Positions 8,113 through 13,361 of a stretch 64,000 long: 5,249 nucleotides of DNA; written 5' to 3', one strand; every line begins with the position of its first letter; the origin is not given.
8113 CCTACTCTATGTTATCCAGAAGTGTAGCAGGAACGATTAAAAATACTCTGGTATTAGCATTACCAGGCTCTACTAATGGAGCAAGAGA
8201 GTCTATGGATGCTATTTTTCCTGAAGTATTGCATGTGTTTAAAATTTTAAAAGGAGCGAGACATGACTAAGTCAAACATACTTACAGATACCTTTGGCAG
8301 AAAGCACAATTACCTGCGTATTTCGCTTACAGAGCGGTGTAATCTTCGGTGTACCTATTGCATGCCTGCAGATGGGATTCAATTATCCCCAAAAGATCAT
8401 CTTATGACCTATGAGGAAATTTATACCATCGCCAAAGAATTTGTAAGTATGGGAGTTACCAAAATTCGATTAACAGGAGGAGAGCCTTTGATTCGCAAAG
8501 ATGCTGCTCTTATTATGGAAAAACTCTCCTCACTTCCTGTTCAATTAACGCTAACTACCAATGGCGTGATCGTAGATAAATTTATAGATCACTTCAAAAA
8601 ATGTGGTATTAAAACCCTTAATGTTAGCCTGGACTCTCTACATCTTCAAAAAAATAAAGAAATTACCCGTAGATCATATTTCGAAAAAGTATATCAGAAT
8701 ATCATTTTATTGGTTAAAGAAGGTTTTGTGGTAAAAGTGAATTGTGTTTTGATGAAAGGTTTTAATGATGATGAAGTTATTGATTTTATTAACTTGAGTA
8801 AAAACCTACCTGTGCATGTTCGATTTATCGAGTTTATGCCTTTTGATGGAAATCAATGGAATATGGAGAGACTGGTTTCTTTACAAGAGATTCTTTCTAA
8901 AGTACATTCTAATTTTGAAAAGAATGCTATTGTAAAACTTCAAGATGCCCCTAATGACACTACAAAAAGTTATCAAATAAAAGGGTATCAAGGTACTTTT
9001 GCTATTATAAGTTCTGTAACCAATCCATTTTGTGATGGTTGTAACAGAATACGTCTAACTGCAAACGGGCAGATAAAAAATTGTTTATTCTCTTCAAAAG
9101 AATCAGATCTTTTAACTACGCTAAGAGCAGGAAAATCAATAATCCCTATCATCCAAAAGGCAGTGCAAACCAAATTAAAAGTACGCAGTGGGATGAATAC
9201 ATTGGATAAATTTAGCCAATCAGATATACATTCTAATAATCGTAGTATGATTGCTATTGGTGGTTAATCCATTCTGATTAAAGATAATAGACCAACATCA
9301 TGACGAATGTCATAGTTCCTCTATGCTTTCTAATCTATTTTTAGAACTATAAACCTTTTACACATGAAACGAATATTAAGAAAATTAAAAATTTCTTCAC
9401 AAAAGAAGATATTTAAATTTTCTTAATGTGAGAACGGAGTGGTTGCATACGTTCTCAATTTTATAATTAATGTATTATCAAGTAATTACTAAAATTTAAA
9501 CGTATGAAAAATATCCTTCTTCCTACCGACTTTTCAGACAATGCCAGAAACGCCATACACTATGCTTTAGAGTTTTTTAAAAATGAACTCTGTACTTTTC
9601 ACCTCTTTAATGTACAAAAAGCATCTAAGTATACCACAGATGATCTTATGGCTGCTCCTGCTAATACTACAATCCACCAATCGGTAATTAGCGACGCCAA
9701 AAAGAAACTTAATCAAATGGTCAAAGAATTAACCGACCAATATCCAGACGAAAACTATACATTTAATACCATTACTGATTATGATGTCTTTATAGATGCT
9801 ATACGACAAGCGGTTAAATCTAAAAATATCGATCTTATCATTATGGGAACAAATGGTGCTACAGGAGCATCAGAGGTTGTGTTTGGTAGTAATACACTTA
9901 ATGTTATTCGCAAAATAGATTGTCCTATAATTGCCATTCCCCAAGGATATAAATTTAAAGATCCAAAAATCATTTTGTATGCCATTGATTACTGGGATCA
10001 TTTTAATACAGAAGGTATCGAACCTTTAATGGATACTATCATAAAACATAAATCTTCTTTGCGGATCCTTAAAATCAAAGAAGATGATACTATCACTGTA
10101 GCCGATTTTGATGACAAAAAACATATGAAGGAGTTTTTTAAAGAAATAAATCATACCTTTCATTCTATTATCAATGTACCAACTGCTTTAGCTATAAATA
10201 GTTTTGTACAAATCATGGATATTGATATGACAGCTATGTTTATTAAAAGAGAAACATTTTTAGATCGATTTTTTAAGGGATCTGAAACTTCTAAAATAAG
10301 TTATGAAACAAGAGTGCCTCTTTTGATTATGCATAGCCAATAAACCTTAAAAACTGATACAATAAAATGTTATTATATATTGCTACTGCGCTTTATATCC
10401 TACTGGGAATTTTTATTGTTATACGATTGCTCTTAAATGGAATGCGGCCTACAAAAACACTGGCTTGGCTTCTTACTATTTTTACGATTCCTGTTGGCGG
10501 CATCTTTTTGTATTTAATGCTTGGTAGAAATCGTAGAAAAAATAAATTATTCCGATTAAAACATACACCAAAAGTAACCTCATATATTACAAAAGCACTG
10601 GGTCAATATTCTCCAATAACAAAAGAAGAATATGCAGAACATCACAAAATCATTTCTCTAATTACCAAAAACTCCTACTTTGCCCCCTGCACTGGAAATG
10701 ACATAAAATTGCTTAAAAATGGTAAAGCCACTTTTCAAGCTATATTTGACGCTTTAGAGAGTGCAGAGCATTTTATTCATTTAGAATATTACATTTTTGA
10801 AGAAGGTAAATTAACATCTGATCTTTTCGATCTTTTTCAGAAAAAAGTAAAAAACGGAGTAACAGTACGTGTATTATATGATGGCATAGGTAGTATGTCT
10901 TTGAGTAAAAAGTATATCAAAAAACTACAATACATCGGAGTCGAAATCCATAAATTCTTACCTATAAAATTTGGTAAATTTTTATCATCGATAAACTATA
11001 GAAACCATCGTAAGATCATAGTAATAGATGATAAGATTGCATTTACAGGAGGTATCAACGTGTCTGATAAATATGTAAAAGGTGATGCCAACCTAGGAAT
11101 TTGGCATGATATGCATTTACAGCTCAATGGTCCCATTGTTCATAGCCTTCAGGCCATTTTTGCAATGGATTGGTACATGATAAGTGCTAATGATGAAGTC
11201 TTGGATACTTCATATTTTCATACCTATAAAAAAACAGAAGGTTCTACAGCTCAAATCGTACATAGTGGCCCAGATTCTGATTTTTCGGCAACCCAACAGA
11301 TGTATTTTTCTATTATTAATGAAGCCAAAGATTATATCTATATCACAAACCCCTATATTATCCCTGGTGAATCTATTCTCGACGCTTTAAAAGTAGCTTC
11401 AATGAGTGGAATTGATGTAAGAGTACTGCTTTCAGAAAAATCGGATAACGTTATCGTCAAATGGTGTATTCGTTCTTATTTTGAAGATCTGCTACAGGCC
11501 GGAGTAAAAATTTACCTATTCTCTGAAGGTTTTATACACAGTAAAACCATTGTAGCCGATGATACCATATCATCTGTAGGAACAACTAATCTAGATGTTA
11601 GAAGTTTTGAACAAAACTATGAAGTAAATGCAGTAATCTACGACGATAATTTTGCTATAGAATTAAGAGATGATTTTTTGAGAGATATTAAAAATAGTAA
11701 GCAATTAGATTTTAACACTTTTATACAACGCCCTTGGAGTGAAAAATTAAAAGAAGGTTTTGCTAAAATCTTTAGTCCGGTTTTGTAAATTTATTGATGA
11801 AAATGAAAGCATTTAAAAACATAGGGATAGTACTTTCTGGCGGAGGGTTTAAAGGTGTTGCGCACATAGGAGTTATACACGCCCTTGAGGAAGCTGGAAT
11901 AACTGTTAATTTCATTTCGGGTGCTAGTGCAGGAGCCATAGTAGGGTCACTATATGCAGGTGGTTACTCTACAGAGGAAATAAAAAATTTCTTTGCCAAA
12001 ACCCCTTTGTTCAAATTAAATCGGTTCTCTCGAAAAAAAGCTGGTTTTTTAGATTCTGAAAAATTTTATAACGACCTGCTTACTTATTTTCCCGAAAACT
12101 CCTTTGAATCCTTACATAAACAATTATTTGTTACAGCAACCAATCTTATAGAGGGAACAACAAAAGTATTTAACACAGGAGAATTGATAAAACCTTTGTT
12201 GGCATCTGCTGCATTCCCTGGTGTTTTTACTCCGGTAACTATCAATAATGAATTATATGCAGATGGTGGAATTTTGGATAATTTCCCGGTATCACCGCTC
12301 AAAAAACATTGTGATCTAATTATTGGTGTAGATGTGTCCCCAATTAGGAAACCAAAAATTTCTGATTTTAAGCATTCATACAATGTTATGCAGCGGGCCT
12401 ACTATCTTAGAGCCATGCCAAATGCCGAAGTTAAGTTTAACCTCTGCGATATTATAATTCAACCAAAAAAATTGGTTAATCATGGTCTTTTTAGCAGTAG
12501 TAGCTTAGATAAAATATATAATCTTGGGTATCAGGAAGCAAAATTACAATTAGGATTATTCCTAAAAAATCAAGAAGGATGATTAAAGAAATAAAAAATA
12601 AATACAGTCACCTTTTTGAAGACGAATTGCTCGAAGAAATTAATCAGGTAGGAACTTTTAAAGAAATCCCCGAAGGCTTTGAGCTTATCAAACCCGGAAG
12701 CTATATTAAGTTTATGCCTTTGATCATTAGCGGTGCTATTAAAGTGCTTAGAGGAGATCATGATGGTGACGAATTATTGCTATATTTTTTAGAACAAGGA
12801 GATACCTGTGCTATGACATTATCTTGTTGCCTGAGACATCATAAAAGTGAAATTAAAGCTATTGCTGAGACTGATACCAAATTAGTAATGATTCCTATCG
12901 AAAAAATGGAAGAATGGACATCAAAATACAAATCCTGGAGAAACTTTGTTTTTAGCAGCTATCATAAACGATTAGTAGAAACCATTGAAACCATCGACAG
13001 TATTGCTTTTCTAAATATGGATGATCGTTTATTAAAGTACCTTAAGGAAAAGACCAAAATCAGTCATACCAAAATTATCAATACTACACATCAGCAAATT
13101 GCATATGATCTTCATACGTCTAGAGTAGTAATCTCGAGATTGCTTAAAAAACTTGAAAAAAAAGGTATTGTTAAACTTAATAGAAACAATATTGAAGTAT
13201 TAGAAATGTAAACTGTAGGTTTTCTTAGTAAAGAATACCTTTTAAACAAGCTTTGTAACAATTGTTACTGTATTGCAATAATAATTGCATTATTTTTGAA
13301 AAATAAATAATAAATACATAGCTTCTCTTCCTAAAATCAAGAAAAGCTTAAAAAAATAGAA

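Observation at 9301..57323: Sixteen TGAY-N4-RTCA palindromes with a fixed 23-nt spacing to the -7 promoter box define a dense local regulon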

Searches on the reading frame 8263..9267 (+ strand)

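Call 39: search_protein_families(library=pfam, proteins=[window:8263-9267:+], max_evalue=0.0001)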
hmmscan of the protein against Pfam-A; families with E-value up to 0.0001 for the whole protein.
window:8263-9267:+ (334 aa): 3 families
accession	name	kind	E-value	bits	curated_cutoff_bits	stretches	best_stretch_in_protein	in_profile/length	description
PF04055.27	Radical_SAM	-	4.7e-33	115.1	29.5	1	20-178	1-165/166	Radical SAM superfamily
PF06463.18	Mob_synth_C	-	5.8e-33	114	37.4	1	185-305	2-123/128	Molybdenum Cofactor Synthesis C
PF13353.11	Fer4_12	-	5.7e-07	30.4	22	1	24-137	13-127/137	4Fe-4S single cluster domain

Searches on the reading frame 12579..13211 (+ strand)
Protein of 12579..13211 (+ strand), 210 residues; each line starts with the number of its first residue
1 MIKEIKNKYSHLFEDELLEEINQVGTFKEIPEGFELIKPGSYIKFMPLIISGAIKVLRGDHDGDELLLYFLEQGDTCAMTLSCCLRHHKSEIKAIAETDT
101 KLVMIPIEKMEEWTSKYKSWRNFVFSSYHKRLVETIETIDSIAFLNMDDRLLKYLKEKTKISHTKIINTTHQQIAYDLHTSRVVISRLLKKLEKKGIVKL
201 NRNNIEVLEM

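Call 6: search_protein_families(library=pfam, proteins=[window:12579-13211:+])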
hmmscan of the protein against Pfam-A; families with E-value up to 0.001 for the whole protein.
window:12579-13211:+ (210 aa): 3 families
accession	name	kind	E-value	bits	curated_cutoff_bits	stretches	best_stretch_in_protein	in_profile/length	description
PF13545.12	HTH_Crp_2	-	2.9e-09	37.2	27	1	152-209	4-63/70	Crp-like helix-turn-helix domain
PF00027.35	cNMP_binding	-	5.8e-08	33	27.5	1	29-114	3-86/89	Cyclic nucleotide-binding domain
PF00325.26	Crp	-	0.00061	19.9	21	0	170-197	4-31/32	Bacterial regulatory proteins, crp family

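Call 37: search_protein_families(library=ncbifam, proteins=[window:12579-13211:+], max_evalue=0.01)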
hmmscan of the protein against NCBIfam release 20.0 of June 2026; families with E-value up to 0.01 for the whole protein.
window:12579-13211:+ (210 aa): 9 families
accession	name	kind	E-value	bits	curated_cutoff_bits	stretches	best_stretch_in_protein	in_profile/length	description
NF008732.0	PRK11753.1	equivalog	3.2e-16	59.5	266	1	15-207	13-210/214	cAMP-activated global transcriptional regulator CRP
TIGR03697.1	NtcA_cyano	equivalog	3.3e-12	46.6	244.95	1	39-209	7-184/193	global nitrogen regulator NtcA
NF006901.0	PRK09392.1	equivalog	6e-08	32.3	211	1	13-203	18-207/236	transcriptional activator FtrB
NF008365.0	PRK11161.1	subfamily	4.6e-06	26.1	228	1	15-208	37-234/250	fumarate/nitrate reduction transcriptional regulator Fnr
NF053664.1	TransRegPtrACyano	equivalog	3.1e-05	23.4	300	1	48-204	32-186/196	Crp/Fnr family transcriptional regulator PtrA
NF041163.2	encap_f2b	equivalog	0.00011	21.5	400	1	13-125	82-194/450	family 2B encapsulin nanocompartment shell protein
NF053881.1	TransRegDeoRBac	equivalog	0.0013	17.9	420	1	170-202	22-54/311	DNA-binding transcriptional repressor DeoR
TIGR01884.1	cas_HTH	subfamily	0.0015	18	60.2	1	169-200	157-188/202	CRISPR-associated CARF protein Csa3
NF053606.1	Sta1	subfamily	0.008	16.3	80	0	168-204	34-70/100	Sta1 family transcriptional regulator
